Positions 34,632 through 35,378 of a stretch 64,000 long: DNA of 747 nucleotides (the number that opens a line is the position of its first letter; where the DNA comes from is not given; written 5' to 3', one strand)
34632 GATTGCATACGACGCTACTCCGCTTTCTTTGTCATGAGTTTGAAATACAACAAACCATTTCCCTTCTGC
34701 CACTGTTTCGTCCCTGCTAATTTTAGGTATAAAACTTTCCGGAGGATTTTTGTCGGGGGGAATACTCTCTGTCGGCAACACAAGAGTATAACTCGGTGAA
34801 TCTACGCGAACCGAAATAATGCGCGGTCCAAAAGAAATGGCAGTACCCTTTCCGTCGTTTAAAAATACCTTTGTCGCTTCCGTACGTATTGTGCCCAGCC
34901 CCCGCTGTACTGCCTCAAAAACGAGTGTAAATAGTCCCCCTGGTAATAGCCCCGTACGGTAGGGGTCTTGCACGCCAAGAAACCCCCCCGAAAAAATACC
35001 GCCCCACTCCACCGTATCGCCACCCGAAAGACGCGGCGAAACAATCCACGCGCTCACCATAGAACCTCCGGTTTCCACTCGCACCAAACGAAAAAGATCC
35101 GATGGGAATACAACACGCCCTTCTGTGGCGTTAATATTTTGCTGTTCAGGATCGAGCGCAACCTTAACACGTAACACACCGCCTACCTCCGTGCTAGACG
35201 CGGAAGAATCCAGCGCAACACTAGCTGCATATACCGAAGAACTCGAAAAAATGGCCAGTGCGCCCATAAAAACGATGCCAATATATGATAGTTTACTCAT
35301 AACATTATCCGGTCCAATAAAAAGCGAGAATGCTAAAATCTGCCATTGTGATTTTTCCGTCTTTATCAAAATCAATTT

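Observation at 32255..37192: Cohesin-dockerin surface protein cluster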

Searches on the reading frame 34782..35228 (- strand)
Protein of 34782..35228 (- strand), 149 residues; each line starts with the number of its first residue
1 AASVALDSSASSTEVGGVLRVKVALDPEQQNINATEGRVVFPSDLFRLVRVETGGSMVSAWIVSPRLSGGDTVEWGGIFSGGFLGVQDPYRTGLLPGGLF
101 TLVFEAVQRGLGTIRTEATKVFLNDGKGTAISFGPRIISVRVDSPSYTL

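Call 58: search_protein_families(library=pfam, alignment_id=A3, max_evalue=0.01)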
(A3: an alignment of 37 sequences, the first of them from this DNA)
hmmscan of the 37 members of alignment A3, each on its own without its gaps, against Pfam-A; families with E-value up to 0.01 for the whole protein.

A. member 1, seq(149 aa): 0 families

B. families by the number of members that match (of 37 scanned): 2 families
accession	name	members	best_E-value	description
PF00963.24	Cohesin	11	1.4e-07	Cohesin domain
PF20140.4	DUF6530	1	0.0059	Family of unknown function (DUF6530)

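Call 59: search_solved_structures(query=A3, max_evalue=1, show_alignments=1)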
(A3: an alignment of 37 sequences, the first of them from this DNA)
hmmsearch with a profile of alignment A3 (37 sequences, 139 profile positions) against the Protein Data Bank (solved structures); distinct sequences matched with E-value up to 1: 28.
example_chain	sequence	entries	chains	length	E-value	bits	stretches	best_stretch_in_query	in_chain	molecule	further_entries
5g5d_A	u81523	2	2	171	0.0024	20.9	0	2-52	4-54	CELLULOSOME ANCHORING PROTEIN COHESIN REGION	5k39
5m2o_A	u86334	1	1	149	0.0026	20.8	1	2-51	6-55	Putative cellulosomal scaffoldin protein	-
5aoz_A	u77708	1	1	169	0.0038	20.3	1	2-51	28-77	PUTATIVE CELLULOSOMAL SCAFFOLDIN PROTEIN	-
6mok_A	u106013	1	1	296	0.0053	19.8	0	11-36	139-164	Dimeric DARPin ANR7 (A_distance_r7)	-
2jh2_A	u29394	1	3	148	0.014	18.4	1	7-135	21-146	O-GLCNACASE NAGJ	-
5lxv_A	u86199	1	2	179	0.016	18.3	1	3-51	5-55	Scaffoldin C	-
4ums_A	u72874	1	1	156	0.017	18.1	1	11-101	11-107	CELLULOSOMAL ANCHORING SCAFFOLDIN B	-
2w1n_A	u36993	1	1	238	0.018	18.1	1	7-136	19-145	O-GLCNACASE NAGJ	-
2ozn_A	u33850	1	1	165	0.021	17.9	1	7-135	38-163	O-GlcNAcase nagJ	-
2o4e_A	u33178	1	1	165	0.021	17.9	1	7-135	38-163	O-GlcNAcase nagJ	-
2bm3_A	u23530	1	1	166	0.04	17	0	2-53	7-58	SCAFFOLDING DOCKERIN BINDING PROTEIN A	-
3l8q_A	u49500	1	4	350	0.055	16.5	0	4-52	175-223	Cellulosomal scaffoldin adaptor protein B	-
2b59_A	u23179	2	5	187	0.059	16.4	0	2-53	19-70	COG1196: Chromosome segregation ATPases | Scaffolding dockerin binding protein A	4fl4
3kcp_B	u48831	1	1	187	0.059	16.4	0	2-53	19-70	Cellulosome anchoring protein, cohesin region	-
5m0y_A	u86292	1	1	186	0.074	16.1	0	2-53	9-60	Cellulosome anchoring protein cohesin region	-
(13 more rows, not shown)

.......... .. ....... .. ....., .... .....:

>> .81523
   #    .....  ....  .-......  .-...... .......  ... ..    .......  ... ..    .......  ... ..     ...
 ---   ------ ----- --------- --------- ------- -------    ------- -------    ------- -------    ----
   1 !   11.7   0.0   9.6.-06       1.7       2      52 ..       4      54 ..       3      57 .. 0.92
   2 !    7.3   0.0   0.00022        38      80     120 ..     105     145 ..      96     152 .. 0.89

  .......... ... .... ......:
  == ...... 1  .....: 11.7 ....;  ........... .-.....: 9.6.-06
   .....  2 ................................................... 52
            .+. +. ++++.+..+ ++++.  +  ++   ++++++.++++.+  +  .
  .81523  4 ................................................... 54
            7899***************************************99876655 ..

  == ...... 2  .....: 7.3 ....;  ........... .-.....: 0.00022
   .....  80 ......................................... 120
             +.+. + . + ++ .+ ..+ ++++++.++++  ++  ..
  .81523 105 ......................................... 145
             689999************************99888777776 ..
